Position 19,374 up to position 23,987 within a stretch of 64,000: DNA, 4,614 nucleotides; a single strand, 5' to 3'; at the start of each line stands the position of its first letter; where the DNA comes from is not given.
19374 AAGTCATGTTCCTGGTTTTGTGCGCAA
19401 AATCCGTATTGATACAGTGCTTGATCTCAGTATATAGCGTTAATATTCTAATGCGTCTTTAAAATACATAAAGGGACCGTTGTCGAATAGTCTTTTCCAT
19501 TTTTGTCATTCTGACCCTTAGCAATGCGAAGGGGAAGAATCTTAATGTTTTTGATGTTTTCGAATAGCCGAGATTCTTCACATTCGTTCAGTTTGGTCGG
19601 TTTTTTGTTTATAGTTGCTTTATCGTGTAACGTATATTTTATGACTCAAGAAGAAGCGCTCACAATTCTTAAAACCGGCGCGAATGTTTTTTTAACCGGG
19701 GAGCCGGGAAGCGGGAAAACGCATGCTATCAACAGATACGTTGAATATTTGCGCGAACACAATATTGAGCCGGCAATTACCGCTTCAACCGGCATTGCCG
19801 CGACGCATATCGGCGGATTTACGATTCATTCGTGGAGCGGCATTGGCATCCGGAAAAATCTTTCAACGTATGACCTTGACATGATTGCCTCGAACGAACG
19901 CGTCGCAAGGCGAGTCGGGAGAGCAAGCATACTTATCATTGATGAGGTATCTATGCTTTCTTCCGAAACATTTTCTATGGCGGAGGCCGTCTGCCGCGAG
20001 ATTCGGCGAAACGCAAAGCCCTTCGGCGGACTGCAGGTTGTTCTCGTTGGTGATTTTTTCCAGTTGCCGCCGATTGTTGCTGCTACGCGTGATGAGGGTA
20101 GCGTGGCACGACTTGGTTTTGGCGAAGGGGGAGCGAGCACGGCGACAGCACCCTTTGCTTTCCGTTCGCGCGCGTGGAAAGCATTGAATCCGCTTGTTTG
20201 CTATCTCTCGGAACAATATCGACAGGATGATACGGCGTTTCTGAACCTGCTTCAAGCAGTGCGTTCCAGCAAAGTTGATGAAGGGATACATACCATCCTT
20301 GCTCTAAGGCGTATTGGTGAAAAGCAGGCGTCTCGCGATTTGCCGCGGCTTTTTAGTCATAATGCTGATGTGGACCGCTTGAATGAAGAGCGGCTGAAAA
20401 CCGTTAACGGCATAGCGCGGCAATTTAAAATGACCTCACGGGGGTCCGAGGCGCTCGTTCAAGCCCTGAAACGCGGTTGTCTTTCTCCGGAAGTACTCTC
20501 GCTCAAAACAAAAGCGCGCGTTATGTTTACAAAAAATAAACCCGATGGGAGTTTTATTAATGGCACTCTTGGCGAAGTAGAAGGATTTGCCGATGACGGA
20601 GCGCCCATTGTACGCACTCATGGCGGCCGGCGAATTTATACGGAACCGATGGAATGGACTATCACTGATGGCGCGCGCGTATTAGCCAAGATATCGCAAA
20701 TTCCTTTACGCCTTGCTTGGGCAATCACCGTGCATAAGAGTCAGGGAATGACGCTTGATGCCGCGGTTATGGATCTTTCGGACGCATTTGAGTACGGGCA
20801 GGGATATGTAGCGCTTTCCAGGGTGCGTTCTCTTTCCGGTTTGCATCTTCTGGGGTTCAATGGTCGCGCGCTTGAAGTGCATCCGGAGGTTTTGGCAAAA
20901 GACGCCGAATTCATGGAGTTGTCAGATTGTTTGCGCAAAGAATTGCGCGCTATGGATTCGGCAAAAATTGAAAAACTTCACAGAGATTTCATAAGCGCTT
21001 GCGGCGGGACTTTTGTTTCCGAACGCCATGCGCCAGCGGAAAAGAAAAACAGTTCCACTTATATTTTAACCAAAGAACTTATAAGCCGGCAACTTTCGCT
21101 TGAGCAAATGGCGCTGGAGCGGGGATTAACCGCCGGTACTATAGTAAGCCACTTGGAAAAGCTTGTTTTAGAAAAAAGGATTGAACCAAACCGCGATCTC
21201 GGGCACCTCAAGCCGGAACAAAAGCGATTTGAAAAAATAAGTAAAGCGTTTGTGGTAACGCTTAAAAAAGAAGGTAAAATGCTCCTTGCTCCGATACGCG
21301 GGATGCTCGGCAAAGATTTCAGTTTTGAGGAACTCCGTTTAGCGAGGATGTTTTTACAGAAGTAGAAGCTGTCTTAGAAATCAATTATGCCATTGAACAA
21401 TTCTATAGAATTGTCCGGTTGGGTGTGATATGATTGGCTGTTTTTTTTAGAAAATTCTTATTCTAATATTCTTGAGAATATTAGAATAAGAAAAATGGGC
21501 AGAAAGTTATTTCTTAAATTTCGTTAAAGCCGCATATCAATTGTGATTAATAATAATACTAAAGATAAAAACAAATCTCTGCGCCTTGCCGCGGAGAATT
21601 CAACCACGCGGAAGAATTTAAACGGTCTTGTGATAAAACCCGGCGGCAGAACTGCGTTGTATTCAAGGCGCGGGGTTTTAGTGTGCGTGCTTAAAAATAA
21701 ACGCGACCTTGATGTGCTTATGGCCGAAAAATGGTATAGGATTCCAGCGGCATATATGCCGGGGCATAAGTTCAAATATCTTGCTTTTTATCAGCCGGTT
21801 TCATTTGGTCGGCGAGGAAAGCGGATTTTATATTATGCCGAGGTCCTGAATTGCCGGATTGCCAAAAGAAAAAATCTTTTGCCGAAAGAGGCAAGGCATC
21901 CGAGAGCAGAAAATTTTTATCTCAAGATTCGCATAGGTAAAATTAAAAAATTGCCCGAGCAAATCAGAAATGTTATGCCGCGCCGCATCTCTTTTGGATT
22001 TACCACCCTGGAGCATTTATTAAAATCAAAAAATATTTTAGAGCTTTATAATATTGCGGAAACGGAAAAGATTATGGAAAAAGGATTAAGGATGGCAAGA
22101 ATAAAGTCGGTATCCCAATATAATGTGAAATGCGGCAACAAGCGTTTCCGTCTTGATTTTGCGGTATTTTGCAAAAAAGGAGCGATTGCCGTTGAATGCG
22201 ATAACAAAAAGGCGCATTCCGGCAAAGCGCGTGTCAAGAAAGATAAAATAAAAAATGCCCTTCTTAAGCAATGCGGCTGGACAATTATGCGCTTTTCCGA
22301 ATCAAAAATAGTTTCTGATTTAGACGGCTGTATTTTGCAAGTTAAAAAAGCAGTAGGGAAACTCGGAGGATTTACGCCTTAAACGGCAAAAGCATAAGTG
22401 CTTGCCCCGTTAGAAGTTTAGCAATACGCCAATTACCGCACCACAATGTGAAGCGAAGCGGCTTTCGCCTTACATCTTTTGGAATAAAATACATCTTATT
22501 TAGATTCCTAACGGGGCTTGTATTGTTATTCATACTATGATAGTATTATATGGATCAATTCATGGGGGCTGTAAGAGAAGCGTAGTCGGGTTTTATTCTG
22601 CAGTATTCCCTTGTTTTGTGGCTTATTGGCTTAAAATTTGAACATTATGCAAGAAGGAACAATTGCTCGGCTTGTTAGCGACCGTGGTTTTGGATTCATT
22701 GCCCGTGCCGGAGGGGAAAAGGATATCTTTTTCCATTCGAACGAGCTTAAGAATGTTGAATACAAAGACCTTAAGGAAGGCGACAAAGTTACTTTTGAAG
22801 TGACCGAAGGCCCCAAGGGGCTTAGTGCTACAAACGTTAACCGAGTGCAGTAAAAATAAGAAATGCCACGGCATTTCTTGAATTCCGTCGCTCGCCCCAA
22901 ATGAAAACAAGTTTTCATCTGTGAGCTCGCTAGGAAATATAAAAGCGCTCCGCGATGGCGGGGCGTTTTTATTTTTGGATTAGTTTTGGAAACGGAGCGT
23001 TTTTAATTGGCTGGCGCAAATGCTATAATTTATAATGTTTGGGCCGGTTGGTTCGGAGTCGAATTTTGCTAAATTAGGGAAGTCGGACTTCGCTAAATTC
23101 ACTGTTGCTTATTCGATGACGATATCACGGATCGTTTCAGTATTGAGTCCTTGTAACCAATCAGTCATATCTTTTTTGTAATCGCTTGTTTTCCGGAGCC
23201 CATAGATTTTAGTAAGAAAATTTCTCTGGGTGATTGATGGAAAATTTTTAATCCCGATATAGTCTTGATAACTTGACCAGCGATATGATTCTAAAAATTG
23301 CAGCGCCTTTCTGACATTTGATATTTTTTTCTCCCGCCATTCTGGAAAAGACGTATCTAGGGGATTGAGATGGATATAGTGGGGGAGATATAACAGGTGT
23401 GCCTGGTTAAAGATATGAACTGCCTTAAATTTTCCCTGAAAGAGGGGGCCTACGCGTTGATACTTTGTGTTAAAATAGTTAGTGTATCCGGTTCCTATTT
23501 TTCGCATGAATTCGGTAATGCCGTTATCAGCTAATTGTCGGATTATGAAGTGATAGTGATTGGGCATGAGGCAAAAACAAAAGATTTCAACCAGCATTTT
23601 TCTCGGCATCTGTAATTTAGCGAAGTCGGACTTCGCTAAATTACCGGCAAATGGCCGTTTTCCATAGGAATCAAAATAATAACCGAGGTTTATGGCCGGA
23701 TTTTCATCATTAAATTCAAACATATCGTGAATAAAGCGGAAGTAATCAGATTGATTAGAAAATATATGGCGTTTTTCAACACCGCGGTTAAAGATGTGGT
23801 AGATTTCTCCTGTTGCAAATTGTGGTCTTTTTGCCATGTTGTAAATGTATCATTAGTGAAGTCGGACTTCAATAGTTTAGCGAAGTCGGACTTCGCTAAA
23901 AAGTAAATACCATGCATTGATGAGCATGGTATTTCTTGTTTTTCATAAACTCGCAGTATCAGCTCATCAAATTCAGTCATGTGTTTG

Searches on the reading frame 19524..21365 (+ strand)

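Call 37: search_protein_families(library=pfam, proteins=[window:19524-21365:+], max_evalue=0.0001)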
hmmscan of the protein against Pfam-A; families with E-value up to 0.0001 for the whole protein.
window:19524-21365:+ (613 aa): 5 families
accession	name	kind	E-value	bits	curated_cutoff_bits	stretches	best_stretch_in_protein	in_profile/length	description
PF05970.20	PIF1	-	8.4e-33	114.3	25.9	1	48-190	18-162/223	PIF1-like helicase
PF13245.12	AAA_19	-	7.8e-14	52.4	25.1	1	42-184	1-132/134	AAA domain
PF13604.12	AAA_30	-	6.6e-13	49.3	27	1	42-186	6-133/191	AAA domain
PF14493.12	HTH_40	-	1.6e-11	44.8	27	1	513-608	2-89/89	Helix-turn-helix domain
PF13401.12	AAA_22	-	1.8e-07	31.9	27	1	52-176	5-122/130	AAA domain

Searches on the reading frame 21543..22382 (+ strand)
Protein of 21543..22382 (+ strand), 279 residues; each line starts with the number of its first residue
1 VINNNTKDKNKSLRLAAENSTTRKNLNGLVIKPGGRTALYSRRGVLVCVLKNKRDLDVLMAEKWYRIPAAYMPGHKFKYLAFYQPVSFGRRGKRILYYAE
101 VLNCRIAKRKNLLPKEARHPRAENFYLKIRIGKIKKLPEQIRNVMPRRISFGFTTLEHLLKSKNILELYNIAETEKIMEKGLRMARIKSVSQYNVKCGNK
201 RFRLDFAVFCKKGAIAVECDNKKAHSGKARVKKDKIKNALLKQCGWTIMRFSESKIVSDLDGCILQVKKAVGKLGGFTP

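Call 39: search_protein_families(library=pfam, proteins=[window:21543-22382:+], max_evalue=0.0001)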
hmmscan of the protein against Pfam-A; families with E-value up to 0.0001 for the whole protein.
window:21543-22382:+ (279 aa): 3 families
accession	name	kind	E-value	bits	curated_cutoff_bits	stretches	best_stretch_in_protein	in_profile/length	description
PF18741.7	MTES_1575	-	2.5e-12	47.1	38.2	1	196-269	19-94/96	REase_MTES_1575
PF04480.18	DUF559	-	1.4e-07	31.8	20.6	1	172-270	15-107/109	Protein of unknown function (DUF559)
PF10881.14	DUF2726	-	3.9e-06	27.1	24.7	1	191-256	46-113/126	Protein of unknown function (DUF2726)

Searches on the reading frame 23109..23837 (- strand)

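Call 39: search_protein_families(library=pfam, proteins=[window:23109-23837:-], max_evalue=0.0001)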
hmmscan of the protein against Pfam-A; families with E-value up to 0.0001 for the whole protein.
window:23109-23837:- (242 aa): 1 family
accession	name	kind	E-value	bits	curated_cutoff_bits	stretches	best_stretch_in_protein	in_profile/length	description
PF01797.21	Y1_Tnp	-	4.4e-06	27.3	23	1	80-156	38-119/121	Transposase IS200 like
